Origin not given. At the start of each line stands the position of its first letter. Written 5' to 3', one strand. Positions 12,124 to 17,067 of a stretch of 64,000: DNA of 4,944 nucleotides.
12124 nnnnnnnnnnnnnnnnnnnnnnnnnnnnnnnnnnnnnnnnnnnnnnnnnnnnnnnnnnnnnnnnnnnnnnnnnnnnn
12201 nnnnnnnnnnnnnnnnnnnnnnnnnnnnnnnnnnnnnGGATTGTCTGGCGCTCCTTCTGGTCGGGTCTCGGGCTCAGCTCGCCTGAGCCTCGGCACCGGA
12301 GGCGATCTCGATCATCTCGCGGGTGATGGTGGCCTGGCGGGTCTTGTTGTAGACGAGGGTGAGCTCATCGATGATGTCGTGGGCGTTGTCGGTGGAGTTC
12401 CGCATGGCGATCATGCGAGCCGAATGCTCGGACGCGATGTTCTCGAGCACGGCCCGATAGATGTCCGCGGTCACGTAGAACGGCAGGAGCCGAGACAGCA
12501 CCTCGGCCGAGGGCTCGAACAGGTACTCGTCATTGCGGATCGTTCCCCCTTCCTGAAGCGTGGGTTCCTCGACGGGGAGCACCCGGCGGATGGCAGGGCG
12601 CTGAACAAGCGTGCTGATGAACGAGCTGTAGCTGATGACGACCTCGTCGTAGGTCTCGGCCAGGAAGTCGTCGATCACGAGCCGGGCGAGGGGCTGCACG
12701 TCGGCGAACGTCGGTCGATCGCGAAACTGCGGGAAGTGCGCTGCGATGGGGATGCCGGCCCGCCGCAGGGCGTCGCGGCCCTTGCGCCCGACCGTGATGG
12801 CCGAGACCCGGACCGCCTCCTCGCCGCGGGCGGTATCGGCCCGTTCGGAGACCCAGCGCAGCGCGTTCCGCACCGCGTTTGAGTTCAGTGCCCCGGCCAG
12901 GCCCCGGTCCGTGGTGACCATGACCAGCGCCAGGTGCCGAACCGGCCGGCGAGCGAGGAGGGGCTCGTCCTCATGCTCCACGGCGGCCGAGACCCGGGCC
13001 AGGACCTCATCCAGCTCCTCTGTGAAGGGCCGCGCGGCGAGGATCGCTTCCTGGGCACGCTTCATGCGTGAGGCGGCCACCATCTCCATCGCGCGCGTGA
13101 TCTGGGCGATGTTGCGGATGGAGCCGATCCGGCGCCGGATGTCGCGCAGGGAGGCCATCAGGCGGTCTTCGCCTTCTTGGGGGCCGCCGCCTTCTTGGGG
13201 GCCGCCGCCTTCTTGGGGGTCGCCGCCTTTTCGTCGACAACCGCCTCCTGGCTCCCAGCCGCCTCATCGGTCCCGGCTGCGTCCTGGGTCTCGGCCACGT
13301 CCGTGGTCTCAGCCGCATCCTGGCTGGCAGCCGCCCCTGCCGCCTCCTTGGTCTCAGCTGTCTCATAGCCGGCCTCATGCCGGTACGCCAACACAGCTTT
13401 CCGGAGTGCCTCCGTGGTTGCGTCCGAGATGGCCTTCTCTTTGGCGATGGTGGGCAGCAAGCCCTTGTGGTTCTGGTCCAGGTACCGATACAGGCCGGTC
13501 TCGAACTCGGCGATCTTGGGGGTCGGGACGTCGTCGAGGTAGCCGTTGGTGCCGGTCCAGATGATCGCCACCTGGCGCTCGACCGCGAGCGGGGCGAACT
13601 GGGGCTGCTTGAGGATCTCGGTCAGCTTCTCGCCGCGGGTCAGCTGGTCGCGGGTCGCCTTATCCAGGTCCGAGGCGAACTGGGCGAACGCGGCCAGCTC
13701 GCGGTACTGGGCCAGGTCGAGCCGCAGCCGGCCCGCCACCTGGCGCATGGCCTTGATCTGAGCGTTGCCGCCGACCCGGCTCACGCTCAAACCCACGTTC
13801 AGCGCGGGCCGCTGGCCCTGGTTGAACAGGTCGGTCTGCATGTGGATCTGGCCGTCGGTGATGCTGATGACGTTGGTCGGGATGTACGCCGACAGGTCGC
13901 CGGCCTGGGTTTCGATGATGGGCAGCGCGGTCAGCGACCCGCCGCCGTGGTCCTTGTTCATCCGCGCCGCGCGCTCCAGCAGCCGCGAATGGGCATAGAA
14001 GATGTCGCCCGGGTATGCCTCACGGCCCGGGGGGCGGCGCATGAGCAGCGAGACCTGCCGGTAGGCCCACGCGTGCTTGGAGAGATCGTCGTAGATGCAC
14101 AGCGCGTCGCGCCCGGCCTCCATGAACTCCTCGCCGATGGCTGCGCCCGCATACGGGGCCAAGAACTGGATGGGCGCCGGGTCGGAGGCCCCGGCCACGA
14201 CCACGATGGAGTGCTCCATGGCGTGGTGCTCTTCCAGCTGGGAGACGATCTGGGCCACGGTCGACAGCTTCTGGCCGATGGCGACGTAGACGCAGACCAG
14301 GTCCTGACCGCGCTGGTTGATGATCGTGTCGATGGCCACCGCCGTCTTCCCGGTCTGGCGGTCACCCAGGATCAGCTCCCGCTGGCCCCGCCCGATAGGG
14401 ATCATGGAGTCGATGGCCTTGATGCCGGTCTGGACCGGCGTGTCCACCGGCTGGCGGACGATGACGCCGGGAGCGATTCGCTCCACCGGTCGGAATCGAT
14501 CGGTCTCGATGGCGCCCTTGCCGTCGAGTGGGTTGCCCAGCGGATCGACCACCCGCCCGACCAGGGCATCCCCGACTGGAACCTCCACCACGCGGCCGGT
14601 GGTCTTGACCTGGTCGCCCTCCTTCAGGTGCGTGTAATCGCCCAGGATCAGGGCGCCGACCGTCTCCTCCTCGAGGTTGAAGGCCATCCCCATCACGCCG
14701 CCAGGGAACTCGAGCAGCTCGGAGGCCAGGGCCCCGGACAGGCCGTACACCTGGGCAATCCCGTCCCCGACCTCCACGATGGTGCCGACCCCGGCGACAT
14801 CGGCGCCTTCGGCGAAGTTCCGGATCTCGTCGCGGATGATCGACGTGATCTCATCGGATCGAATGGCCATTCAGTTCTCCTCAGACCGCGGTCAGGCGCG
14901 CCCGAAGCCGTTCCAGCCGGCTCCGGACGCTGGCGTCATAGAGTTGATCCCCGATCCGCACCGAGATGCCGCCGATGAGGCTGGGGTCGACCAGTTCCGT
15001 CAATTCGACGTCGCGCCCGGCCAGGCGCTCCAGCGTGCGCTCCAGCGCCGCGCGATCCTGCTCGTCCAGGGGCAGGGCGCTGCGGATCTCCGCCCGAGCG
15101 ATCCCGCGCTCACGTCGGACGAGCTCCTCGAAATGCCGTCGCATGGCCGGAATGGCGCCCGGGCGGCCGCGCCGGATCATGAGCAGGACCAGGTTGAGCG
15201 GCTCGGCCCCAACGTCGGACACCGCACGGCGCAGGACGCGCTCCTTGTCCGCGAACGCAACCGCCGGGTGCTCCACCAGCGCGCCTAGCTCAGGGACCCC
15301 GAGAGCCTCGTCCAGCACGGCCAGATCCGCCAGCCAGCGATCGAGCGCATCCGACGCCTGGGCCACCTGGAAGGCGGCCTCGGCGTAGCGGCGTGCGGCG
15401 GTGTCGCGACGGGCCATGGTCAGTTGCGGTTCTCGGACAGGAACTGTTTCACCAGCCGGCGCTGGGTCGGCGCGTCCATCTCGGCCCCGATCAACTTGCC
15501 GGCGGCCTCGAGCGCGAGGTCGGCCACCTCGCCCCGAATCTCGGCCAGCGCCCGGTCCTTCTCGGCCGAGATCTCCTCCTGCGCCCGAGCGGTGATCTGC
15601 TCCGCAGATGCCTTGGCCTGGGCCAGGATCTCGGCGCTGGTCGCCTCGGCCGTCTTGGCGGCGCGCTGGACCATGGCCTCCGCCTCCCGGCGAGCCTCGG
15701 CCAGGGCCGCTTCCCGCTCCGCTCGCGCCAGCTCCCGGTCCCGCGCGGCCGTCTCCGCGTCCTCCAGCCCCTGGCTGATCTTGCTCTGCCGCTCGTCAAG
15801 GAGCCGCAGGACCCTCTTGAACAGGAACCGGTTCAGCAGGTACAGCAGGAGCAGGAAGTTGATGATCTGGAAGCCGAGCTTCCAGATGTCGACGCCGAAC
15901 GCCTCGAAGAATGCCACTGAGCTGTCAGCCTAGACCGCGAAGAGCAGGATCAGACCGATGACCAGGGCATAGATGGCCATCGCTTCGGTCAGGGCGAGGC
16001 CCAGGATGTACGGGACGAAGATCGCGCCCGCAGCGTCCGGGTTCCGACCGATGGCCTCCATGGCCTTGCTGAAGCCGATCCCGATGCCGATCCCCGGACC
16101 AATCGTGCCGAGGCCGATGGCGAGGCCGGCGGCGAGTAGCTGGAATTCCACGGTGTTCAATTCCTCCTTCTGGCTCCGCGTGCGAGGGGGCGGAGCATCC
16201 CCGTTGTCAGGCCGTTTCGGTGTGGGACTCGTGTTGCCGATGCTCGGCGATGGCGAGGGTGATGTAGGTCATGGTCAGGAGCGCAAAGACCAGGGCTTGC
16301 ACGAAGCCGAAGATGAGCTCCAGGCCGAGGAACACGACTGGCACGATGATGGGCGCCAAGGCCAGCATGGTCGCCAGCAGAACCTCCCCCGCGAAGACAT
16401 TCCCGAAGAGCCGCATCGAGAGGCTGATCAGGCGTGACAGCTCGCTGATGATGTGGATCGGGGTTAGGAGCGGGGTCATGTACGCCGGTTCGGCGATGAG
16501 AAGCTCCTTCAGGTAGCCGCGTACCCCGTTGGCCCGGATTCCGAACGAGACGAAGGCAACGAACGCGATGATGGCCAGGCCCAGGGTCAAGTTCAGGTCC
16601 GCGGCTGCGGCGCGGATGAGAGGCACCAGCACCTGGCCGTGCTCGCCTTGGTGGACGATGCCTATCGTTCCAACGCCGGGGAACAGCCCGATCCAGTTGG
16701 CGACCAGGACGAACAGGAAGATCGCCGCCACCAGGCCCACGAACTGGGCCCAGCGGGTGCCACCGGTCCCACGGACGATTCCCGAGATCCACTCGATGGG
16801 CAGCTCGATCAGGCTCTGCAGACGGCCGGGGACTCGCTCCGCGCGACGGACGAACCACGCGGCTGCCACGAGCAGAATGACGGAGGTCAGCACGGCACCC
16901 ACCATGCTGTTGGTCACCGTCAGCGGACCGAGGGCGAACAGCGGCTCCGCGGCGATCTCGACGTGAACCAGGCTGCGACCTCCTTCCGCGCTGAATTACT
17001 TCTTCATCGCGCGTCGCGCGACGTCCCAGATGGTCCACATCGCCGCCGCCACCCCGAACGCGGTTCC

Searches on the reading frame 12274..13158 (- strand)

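Call 27: search_protein_families(library=pfam, proteins=[window:12274-13158:-])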
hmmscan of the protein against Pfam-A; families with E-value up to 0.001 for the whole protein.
window:12274-13158:- (294 aa): 1 family
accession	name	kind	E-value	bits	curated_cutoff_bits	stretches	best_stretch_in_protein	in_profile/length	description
PF00231.24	ATP-synt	-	4.1e-94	315.9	39.9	1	3-291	1-284/285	ATP synthase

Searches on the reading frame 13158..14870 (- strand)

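Call 27: search_protein_families(library=pfam, proteins=[window:13158-14870:-])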
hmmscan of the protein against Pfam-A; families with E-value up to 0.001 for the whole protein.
window:13158-14870:- (570 aa): 4 families
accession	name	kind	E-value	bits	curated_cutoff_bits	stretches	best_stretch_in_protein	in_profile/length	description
PF00006.31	ATP-synt_ab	-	1.1e-79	267.5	29.5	1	149-364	1-213/213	ATP synthase alpha/beta family, nucleotide-binding domain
PF00306.32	ATP-synt_ab_C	-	1.1e-48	165.2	27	1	371-493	1-123/126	ATP synthase alpha/beta chain, C terminal domain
PF02874.29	ATP-synt_ab_N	-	5.3e-15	56.1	20.9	1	28-92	5-69/69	ATP synthase alpha/beta family, beta-barrel domain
PF06745.19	ATPase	-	0.00029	20.7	26.6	1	146-212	1-70/231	KaiC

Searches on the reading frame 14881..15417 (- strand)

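Call 27: search_protein_families(library=pfam, proteins=[window:14881-15417:-])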
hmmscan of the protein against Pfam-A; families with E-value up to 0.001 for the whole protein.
window:14881-15417:- (178 aa): 1 family
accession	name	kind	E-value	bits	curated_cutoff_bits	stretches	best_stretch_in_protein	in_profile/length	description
PF00213.23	OSCP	-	1.6e-42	145.9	22.3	1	8-175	2-172/172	ATP synthase delta (OSCP) subunit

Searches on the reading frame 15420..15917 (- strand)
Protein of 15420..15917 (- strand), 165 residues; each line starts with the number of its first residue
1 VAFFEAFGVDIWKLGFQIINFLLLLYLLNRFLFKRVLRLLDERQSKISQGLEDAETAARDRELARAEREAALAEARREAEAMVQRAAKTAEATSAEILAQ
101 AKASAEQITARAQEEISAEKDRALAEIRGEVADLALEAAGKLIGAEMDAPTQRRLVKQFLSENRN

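Call 27: search_protein_families(library=pfam, proteins=[window:15420-15917:-])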
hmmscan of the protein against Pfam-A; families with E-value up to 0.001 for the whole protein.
window:15420-15917:- (165 aa): 2 families
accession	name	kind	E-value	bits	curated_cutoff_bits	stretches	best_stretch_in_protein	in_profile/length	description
PF00430.23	ATP-synt_B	-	6.3e-29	101.2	28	1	16-143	4-131/132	ATP synthase B/B' CF(0)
PF12137.13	RapA_C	-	0.0002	21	26.8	1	28-111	227-311/360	RNA polymerase recycling family C-terminal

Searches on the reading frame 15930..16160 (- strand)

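Call 27: search_protein_families(library=pfam, proteins=[window:15930-16160:-])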
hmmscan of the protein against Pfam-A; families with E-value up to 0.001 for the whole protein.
window:15930-16160:- (76 aa): 1 family
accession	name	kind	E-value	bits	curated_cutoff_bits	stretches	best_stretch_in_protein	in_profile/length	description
PF00137.26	ATP-synt_C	-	1.4e-17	64.1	24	1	9-72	1-60/60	ATP synthase subunit C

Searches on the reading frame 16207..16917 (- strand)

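Call 27: search_protein_families(library=pfam, proteins=[window:16207-16917:-])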
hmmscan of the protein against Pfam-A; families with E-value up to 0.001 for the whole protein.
window:16207-16917:- (236 aa): 1 family
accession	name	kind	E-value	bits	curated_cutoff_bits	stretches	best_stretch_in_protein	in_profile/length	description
PF00119.25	ATP-synt_A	-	7.1e-47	160.5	33.9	1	9-219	5-216/217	ATP synthase A chain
